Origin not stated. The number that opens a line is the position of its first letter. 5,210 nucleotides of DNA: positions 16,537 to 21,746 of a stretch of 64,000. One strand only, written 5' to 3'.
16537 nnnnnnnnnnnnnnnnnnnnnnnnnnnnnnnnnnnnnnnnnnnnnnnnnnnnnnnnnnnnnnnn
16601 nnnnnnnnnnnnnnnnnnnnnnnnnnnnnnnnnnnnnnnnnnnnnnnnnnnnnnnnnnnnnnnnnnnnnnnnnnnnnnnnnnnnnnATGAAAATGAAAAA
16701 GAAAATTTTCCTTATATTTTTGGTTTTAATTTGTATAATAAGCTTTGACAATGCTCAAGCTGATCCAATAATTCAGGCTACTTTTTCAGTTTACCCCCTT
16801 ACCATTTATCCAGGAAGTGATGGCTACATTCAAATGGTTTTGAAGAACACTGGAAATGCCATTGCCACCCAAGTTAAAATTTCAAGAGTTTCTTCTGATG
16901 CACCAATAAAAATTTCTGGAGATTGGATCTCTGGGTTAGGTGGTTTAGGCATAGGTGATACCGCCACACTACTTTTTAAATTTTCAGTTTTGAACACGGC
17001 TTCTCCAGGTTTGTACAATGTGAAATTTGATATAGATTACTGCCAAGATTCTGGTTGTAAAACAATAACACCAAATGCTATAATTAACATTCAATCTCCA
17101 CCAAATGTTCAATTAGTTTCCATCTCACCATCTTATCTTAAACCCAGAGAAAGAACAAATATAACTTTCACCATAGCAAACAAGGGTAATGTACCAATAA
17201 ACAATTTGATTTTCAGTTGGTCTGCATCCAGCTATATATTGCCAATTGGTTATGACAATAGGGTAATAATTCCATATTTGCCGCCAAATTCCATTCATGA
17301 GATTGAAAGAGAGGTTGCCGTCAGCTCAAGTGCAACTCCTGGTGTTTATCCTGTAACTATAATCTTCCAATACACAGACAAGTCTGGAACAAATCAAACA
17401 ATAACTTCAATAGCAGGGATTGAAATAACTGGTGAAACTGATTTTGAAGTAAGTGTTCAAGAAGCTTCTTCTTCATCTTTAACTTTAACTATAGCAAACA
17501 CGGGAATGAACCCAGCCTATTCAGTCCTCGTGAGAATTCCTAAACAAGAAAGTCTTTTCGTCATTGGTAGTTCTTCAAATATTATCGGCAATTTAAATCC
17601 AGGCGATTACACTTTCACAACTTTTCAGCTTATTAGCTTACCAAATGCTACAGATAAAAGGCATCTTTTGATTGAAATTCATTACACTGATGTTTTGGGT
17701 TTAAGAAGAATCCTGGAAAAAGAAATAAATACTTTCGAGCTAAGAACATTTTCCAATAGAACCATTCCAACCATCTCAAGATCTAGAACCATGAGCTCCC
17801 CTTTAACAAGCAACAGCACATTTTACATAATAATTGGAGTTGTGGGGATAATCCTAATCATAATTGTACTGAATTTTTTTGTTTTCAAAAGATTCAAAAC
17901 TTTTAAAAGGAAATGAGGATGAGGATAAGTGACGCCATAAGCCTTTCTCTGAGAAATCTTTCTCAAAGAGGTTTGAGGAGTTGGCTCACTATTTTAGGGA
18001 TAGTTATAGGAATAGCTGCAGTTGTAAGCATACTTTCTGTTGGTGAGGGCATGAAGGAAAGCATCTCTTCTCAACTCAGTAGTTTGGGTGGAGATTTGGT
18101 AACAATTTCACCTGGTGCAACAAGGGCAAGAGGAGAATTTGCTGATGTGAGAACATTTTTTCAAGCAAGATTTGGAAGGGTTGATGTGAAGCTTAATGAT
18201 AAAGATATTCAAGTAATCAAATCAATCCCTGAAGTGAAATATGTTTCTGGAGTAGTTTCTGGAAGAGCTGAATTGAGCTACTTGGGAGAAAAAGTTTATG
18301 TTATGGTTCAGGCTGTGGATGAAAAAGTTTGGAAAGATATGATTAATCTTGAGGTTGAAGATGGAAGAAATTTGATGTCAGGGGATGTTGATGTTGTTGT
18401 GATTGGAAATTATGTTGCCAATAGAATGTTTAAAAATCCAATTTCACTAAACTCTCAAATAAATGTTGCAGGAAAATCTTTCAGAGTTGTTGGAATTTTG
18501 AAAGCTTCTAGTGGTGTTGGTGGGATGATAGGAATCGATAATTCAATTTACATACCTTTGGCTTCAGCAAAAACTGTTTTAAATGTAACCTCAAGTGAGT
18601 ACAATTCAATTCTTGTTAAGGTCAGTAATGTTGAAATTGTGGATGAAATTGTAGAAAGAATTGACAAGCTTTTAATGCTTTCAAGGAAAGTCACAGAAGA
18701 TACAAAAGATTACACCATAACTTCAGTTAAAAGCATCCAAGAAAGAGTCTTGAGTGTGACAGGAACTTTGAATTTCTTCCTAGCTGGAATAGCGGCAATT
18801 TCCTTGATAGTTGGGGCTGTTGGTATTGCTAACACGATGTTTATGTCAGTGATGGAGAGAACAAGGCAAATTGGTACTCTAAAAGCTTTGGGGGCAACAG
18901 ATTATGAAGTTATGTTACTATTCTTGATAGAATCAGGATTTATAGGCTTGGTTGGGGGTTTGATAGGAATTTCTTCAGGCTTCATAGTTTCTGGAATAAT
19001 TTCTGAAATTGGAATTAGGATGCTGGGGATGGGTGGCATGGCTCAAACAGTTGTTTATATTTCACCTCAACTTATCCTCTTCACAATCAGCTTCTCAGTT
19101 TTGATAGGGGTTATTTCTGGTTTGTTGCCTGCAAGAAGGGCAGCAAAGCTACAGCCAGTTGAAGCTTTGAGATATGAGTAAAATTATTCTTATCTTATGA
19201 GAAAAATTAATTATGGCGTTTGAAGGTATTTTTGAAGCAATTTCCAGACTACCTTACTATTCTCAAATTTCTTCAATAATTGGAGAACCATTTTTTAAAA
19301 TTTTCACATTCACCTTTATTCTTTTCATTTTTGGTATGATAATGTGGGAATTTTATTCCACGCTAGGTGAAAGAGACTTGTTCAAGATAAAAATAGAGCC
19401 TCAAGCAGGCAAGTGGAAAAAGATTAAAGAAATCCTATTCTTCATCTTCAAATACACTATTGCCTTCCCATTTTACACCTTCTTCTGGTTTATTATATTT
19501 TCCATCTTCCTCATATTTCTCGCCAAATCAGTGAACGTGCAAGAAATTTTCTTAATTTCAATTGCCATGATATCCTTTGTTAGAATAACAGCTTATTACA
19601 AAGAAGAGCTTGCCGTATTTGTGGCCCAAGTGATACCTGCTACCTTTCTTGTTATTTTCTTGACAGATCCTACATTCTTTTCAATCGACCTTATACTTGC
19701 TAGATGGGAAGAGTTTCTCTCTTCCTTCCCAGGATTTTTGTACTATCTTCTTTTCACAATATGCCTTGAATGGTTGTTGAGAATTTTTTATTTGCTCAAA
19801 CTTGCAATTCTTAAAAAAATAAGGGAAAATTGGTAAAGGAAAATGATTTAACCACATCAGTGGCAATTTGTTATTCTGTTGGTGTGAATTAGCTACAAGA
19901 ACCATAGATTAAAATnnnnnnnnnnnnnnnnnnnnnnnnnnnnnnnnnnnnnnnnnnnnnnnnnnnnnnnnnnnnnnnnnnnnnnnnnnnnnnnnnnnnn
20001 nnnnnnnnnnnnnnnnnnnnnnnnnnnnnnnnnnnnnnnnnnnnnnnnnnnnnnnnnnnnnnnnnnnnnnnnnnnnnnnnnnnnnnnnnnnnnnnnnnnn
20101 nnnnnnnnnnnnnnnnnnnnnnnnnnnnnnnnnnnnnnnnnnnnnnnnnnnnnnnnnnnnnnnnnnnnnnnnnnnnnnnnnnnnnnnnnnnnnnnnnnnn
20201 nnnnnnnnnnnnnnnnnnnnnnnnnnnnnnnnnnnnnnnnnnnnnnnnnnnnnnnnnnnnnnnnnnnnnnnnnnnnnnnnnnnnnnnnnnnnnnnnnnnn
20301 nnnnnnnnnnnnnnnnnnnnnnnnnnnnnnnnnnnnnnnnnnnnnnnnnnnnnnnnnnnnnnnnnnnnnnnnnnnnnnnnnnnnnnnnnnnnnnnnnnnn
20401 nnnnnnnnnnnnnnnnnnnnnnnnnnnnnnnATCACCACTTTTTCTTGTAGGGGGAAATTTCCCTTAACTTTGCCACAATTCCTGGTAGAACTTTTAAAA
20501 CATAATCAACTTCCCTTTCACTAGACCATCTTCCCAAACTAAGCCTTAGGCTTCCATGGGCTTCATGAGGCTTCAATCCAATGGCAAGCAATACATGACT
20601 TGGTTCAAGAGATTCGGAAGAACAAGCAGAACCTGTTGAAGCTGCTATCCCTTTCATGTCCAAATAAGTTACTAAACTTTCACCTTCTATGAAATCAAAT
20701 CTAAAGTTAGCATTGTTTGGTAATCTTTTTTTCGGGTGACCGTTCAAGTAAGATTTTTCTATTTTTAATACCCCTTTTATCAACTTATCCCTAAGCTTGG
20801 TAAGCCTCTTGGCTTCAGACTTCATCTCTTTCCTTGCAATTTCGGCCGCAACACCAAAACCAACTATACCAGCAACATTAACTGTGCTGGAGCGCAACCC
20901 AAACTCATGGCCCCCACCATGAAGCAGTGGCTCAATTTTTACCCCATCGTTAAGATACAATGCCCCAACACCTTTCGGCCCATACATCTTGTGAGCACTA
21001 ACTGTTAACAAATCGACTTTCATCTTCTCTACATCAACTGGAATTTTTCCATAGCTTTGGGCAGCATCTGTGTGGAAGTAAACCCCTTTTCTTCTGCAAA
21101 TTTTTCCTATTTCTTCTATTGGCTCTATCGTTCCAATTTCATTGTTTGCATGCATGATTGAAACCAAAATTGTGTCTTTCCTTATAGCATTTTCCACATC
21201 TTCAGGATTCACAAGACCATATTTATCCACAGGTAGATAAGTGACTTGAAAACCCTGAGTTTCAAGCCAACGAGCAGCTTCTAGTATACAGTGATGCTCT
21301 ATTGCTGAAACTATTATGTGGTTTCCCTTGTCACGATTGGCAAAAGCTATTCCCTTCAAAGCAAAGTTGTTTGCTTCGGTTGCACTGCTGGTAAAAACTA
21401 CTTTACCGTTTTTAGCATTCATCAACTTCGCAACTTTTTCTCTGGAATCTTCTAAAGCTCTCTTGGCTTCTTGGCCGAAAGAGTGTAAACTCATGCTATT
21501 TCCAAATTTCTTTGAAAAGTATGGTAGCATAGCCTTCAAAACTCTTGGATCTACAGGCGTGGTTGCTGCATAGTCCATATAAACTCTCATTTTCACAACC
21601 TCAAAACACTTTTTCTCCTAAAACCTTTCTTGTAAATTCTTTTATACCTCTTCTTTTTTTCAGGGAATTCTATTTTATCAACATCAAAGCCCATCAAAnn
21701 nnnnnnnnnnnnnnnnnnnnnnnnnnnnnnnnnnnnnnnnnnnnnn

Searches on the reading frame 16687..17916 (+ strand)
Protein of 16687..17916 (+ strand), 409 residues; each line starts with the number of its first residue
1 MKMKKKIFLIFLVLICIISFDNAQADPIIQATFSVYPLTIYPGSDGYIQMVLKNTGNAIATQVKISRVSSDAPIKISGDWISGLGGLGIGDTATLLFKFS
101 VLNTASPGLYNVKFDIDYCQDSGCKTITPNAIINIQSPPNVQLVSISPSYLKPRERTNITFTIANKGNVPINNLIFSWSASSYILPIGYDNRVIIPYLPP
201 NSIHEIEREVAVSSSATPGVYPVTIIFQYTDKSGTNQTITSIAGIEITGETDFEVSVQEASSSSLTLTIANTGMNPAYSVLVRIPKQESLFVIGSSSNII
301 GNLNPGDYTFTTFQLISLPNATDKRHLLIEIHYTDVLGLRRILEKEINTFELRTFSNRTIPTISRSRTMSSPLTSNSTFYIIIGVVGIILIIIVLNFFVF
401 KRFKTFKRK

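Call 30: search_protein_families(library=pfam, proteins=[window:16687-17916:+], max_evalue=0.00001)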
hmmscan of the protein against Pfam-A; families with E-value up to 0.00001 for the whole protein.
window:16687-17916:+ (409 aa): 2 families
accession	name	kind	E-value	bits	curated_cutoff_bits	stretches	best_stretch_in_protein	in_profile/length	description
PF10633.15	NPCBM_assoc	-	8e-08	32.8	24.4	0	155-228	5-76/78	NPCBM-associated, NEW3 domain of alpha-galactosidase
PF07705.17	CARDB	-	2.9e-06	27.9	22.7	0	256-316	14-70/101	CARDB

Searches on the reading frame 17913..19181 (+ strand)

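Call 30: search_protein_families(library=pfam, proteins=[window:17913-19181:+], max_evalue=0.00001)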
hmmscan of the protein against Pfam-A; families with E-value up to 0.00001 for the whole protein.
window:17913-19181:+ (422 aa): 2 families
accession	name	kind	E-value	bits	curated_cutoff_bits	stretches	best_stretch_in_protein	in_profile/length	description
PF12704.14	MacB_PCD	-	4.7e-38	132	27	1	23-252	1-206/207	MacB-like periplasmic core domain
PF02687.27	FtsX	-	7.9e-21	74.8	25.5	1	293-415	3-120/120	FtsX-like permease C-terminal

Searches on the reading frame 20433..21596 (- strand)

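Call 30: search_protein_families(library=pfam, proteins=[window:20433-21596:-], max_evalue=0.00001)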
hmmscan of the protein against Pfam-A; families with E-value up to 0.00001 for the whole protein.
window:20433-21596:- (387 aa): 3 families
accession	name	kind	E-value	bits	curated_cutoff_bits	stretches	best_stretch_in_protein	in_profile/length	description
PF00266.25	Aminotran_5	-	1.1e-91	308.1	21.5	1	5-366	1-371/371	Aminotransferase class-V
PF01212.27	Beta_elim_lyase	-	2.6e-11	43.8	27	1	52-181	38-172/288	Beta-eliminating lyase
PF01041.23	DegT_DnrJ_EryC1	-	6.5e-11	42.5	19.8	1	62-183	38-151/360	DegT/DnrJ/EryC1/StrS aminotransferase family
